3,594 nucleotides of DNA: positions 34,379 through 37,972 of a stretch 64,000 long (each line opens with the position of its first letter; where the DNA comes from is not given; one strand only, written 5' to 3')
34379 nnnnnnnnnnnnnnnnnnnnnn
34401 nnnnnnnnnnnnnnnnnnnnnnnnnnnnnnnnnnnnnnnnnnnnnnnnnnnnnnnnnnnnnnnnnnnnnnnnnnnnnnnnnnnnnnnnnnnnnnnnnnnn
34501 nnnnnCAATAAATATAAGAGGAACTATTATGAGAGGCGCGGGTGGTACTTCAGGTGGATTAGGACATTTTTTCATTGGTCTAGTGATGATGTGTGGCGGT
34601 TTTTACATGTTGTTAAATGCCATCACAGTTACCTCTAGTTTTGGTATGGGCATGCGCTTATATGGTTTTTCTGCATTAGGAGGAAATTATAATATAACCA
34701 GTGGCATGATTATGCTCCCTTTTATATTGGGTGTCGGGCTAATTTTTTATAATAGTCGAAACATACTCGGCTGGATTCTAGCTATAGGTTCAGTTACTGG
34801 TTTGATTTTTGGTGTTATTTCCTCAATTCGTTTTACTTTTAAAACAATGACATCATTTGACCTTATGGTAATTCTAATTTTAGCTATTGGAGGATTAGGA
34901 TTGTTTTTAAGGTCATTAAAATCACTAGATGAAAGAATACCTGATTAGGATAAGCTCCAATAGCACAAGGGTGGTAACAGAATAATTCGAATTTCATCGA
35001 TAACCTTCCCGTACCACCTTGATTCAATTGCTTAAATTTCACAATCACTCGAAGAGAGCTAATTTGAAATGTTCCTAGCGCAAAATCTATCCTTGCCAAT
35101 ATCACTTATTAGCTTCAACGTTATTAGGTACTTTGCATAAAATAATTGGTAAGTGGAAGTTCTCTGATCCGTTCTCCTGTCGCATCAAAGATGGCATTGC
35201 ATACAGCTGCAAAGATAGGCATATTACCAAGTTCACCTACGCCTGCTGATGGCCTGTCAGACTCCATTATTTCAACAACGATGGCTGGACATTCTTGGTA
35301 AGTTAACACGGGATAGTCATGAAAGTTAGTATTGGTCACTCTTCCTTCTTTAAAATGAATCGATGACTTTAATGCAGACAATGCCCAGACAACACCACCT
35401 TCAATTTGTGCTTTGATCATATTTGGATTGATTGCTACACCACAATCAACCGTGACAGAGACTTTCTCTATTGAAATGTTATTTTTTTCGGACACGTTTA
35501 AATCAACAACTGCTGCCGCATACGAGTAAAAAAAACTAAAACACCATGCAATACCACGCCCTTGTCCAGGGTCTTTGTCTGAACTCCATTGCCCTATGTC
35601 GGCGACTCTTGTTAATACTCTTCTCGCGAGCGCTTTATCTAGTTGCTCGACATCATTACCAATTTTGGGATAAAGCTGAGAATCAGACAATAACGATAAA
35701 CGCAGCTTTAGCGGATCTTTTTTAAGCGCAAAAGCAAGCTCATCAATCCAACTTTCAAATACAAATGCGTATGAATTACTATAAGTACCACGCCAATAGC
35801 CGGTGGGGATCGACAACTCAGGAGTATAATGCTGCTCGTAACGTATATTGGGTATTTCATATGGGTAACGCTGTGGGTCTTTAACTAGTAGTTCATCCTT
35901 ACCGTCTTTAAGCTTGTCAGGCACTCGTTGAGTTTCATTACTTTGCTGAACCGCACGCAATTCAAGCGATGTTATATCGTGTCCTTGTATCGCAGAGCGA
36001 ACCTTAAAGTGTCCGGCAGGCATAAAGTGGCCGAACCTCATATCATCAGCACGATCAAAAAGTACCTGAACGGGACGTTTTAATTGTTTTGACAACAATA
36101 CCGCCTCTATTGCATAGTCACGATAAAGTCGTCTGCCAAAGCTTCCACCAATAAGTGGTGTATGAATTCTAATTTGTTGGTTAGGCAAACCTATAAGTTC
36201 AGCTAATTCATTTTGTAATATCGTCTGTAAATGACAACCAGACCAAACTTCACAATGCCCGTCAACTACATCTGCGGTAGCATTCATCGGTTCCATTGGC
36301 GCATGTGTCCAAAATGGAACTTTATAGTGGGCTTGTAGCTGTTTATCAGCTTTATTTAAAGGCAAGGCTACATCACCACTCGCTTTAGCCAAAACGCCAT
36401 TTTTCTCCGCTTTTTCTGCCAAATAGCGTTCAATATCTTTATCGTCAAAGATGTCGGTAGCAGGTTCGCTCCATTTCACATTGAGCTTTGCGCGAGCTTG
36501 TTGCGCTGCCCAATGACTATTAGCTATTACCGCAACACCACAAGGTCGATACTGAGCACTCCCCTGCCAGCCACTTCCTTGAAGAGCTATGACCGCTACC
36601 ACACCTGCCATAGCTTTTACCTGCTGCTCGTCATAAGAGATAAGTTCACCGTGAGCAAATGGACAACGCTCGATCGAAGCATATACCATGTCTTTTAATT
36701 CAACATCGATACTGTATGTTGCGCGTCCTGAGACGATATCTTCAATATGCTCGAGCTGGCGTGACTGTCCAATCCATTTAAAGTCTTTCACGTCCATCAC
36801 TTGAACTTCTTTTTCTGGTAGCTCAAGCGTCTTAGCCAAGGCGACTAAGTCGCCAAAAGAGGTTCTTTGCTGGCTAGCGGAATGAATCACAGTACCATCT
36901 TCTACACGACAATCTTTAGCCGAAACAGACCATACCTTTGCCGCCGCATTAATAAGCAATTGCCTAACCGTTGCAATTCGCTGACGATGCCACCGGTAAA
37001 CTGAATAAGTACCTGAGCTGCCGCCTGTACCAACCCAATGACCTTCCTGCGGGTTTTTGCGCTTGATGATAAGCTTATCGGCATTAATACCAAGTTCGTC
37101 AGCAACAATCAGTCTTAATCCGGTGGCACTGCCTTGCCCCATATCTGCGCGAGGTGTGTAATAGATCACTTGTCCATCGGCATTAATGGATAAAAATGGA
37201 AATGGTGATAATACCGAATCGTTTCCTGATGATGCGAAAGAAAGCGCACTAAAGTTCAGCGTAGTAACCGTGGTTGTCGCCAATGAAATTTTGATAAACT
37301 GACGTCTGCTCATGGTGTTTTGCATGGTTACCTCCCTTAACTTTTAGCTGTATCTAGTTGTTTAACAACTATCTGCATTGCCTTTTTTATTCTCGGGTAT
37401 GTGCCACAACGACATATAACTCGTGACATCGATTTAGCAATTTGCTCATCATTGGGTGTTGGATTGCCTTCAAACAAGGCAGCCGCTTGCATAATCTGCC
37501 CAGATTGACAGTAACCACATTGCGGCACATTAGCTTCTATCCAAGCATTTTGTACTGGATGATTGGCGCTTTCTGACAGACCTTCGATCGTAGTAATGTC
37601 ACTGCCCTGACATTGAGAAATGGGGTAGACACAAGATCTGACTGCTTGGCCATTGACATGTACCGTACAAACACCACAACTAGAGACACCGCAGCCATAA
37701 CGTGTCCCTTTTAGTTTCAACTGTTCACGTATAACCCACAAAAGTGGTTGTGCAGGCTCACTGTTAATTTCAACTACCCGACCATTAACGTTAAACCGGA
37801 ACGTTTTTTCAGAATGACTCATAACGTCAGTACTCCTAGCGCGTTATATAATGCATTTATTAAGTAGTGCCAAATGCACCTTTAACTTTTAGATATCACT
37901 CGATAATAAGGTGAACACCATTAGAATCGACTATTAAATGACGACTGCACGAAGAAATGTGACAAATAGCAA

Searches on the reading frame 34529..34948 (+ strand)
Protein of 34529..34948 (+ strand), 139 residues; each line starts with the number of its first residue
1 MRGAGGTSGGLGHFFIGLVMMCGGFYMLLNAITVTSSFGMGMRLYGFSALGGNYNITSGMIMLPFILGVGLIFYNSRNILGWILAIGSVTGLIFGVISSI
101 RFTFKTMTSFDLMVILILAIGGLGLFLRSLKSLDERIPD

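Call 4: search_protein_families(library=pfam, proteins=[window:34529-34948:+], max_evalue=0.01)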
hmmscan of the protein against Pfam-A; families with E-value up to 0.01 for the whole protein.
window:34529-34948:+ (139 aa): 0 families

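Call 5: search_protein_families(library=ncbifam, proteins=[window:34529-34948:+], max_evalue=1)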
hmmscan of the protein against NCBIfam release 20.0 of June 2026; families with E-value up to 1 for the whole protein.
window:34529-34948:+ (139 aa): 0 families

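Call 6: search_protein_families(library=padloc, proteins=[window:34529-34948:+], max_evalue=1)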
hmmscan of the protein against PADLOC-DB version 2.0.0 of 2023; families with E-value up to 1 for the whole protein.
window:34529-34948:+ (139 aa): 0 families

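Call 20: search_protein_families(library=pfam, proteins=[window:34529-34948:+], max_evalue=10)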
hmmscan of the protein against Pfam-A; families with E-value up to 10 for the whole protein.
window:34529-34948:+ (139 aa): 0 families
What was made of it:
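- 34529..34948 (+): 139-aa small multi-TM protein; a possible accessory partner, on weak evidence. No family hit (calls 4, 5, 20).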

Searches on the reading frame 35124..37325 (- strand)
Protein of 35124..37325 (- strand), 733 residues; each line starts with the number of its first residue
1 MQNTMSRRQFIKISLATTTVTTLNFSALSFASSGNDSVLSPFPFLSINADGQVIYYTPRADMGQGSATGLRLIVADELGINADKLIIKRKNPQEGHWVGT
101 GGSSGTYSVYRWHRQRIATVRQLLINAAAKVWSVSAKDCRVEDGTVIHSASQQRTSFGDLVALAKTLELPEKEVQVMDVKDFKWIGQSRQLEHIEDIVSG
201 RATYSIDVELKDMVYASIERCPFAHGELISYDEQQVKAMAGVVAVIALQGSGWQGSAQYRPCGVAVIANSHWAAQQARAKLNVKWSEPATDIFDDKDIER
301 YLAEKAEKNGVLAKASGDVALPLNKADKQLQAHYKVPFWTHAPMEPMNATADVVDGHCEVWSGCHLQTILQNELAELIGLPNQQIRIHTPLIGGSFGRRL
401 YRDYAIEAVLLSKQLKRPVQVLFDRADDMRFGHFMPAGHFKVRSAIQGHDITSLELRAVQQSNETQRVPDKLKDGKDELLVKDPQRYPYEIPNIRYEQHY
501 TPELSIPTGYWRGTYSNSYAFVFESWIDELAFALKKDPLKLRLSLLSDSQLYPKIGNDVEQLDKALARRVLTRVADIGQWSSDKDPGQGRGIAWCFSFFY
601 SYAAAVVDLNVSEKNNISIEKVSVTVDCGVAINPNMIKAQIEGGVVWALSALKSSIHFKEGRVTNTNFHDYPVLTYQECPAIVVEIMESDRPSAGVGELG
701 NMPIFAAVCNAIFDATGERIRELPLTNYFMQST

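Call 4: search_protein_families(library=pfam, proteins=[window:35124-37325:-], max_evalue=0.01)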
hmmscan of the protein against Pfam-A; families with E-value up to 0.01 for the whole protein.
window:35124-37325:- (733 aa): 4 families
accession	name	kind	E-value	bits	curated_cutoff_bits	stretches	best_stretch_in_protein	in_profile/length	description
PF02738.23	MoCoBD_1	-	1.3e-33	116.6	27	1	310-543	8-241/244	Molybdopterin cofactor-binding domain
PF20256.3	MoCoBD_2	-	5e-31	108.7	27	2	45-172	52-173/283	Molybdopterin cofactor-binding domain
PF01315.27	Ald_Xan_dh_C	-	3.1e-07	31.1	31.3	1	199-248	1-50/110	Aldehyde oxidase and xanthine dehydrogenase, a/b hammerhead domain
PF10518.14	TAT_signal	-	0.0023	18.3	22.7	1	5-23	2-20/21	TAT (twin-arginine translocation) pathway signal sequence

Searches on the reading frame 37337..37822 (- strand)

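Call 27: search_protein_families(library=pfam, proteins=[window:37337-37822:-], max_evalue=0.001)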
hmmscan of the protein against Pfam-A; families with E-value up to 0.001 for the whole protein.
window:37337-37822:- (161 aa): 3 families
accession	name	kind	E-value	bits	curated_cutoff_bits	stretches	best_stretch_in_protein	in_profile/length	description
PF01799.25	Fer2_2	-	4.8e-28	97.5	30.3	1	78-150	1-75/75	[2Fe-2S] binding domain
PF00111.32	Fer2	-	9.9e-08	32.3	21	1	10-64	1-55/77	2Fe-2S iron-sulfur cluster binding domain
PF13085.11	Fer2_3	-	4.2e-06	27.2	27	1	41-84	49-91/107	2Fe-2S iron-sulfur cluster binding domain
